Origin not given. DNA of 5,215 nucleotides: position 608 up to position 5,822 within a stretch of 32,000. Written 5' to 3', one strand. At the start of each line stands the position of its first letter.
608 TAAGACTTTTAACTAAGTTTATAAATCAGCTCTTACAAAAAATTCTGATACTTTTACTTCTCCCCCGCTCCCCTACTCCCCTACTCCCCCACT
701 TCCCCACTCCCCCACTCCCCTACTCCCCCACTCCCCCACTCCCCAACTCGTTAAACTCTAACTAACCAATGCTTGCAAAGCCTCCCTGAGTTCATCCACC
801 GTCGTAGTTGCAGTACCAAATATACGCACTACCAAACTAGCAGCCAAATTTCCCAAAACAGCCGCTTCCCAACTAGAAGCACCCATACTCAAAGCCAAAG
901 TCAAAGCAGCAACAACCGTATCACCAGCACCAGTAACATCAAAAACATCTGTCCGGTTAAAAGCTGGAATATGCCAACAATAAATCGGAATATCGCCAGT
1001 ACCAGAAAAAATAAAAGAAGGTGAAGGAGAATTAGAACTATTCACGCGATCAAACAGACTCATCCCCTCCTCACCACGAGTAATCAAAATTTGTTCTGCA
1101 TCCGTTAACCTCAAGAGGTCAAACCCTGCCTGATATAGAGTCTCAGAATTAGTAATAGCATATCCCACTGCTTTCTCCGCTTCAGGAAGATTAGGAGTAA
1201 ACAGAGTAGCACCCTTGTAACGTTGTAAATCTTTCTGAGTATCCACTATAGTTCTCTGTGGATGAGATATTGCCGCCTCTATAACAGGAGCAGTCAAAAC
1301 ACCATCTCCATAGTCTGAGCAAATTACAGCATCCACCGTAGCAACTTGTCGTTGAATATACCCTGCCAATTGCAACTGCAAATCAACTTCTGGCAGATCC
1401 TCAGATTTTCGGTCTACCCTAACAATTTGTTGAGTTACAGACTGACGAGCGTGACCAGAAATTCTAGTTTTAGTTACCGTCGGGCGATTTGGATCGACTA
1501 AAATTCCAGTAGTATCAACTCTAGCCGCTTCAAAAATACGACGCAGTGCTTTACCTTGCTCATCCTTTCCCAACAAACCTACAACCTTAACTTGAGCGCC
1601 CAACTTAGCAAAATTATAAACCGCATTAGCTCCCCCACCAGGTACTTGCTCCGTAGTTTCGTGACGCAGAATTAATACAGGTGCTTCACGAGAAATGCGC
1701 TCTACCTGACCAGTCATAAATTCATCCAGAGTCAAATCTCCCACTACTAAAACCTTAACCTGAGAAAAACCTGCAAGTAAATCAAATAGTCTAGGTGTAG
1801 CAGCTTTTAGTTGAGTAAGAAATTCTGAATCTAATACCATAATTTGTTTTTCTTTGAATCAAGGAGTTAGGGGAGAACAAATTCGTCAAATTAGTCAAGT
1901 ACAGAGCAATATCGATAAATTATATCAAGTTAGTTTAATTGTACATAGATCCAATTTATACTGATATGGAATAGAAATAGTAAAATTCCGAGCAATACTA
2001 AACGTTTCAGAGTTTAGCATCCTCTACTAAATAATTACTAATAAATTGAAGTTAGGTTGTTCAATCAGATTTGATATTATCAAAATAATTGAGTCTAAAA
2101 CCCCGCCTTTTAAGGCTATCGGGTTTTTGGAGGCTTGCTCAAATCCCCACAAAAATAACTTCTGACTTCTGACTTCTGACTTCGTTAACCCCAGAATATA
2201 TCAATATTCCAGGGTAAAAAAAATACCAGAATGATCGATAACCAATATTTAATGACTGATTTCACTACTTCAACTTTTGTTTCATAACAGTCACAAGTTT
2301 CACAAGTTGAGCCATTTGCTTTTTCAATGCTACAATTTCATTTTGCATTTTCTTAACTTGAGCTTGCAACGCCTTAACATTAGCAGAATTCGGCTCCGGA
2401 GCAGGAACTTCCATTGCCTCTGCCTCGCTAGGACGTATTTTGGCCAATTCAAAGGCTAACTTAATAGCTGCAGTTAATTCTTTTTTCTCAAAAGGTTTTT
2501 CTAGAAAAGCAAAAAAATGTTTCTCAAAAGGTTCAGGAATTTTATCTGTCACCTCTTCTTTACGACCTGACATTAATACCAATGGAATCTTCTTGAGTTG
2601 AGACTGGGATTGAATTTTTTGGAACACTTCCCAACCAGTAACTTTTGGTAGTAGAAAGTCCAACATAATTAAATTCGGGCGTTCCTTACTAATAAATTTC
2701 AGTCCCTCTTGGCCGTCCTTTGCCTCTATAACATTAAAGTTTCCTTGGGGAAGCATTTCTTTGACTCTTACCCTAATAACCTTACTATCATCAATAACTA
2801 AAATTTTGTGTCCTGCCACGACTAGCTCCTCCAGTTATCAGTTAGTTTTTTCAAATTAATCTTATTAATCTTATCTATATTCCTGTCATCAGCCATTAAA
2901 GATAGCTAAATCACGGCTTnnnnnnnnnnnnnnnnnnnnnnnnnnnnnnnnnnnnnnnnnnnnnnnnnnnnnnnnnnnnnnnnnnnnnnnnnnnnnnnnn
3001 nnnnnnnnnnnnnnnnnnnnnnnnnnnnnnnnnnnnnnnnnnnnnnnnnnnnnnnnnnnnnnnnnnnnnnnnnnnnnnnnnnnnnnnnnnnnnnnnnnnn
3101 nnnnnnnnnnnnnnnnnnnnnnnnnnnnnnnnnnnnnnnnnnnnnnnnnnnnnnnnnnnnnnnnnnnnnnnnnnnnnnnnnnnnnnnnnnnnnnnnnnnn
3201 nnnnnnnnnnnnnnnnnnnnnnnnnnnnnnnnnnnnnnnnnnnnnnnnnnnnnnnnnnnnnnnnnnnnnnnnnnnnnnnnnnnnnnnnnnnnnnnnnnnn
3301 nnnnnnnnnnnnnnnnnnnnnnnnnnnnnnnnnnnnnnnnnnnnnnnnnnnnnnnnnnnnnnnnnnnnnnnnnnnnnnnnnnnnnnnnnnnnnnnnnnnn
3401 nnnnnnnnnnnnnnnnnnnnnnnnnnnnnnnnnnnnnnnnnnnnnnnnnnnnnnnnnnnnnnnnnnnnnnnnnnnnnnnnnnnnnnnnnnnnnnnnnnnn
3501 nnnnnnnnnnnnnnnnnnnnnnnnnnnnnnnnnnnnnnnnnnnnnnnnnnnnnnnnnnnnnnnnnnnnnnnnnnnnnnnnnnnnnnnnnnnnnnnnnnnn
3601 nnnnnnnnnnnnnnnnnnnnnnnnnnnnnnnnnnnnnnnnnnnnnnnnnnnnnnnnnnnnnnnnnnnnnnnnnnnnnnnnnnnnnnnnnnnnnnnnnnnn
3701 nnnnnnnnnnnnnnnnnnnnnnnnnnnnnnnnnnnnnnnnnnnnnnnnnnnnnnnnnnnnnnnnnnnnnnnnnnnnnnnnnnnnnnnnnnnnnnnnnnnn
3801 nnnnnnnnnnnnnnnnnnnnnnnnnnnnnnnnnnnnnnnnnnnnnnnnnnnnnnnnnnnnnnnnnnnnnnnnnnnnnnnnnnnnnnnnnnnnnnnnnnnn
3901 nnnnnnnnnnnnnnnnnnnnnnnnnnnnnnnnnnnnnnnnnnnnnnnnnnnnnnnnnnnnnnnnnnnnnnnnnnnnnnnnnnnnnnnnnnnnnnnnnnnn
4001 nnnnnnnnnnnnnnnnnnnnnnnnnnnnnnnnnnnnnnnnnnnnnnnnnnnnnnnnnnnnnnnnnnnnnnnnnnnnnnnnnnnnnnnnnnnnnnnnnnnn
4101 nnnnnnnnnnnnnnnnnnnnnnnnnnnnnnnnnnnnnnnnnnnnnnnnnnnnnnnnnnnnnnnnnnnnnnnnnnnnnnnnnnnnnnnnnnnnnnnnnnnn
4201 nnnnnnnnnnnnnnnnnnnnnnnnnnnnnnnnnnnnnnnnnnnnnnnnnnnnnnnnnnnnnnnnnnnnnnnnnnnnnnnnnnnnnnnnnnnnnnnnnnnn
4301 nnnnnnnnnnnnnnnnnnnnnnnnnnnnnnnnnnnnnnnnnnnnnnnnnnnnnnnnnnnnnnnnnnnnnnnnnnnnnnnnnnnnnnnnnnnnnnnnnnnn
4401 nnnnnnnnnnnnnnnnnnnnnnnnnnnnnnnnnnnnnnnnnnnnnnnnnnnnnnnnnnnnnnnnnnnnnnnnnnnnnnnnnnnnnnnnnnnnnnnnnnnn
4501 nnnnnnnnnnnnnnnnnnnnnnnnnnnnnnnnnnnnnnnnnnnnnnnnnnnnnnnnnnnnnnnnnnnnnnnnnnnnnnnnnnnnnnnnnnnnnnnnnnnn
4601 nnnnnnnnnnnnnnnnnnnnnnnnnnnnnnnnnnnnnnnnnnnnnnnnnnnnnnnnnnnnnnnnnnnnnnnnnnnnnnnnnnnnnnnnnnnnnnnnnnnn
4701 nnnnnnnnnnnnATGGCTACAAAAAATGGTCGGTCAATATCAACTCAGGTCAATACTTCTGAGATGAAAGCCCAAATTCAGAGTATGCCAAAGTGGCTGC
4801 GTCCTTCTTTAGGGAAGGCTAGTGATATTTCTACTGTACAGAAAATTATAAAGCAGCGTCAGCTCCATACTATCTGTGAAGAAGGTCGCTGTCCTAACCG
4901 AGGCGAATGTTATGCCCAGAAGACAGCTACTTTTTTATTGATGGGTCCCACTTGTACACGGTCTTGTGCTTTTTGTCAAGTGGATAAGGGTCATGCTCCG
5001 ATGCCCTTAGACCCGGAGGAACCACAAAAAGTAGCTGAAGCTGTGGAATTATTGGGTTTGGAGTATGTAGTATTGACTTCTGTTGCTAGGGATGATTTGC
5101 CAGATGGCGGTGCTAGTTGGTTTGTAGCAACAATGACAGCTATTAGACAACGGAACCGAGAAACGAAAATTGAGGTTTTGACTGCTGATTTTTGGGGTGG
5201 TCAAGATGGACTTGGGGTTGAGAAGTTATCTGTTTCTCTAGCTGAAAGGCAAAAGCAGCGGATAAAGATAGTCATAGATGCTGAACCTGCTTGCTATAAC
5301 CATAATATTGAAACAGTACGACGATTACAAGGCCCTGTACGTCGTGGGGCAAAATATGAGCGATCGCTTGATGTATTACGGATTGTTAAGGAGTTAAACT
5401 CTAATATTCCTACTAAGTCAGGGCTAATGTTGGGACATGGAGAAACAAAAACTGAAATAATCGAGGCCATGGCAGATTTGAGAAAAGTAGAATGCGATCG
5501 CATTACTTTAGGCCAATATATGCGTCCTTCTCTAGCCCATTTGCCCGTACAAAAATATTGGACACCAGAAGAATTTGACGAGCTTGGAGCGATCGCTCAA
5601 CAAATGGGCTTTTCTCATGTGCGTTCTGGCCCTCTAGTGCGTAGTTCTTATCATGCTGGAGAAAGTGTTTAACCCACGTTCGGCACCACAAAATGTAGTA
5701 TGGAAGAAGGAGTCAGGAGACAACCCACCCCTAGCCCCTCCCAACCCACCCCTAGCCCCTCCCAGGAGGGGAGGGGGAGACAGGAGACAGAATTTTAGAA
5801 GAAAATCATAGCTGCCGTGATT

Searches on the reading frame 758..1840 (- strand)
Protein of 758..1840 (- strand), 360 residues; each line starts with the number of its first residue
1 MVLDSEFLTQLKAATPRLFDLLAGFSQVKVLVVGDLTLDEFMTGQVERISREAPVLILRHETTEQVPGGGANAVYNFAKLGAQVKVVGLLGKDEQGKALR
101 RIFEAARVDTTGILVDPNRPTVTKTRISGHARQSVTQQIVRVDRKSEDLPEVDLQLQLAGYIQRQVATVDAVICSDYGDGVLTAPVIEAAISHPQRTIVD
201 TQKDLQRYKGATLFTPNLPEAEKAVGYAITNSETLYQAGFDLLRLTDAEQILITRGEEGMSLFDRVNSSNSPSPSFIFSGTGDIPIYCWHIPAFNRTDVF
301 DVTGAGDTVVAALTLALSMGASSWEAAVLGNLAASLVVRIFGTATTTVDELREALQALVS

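Call 38: search_protein_families(library=pfam, proteins=[window:758-1840:-], max_evalue=0.00001)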
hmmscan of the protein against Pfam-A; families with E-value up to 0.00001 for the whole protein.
window:758-1840:- (360 aa): 2 families
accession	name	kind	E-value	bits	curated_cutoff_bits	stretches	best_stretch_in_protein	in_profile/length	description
PF00294.29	PfkB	-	9e-35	120.9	25.8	1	42-346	14-298/302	pfkB family carbohydrate kinase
PF08543.17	Phos_pyr_kin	-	6.7e-06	26.1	27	0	208-326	117-220/246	Phosphomethylpyrimidine kinase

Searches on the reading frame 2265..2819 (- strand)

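Call 73: search_protein_families(library=pfam, proteins=[window:2265-2819:-], max_evalue=0.001)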
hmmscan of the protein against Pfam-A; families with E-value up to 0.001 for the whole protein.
window:2265-2819:- (184 aa): 1 family
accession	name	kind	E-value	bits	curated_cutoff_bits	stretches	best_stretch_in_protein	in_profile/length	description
PF00072.30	Response_reg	-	4.1e-20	72.5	30.2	1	6-120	1-111/111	Response regulator receiver domain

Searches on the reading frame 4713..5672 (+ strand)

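Call 38: search_protein_families(library=pfam, proteins=[window:4713-5672:+], max_evalue=0.00001)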
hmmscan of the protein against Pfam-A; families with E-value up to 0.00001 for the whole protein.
window:4713-5672:+ (319 aa): 1 family
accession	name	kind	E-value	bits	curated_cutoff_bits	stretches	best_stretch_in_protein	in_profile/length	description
PF04055.27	Radical_SAM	-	1.2e-17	65.1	29.5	1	77-255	3-165/166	Radical SAM superfamily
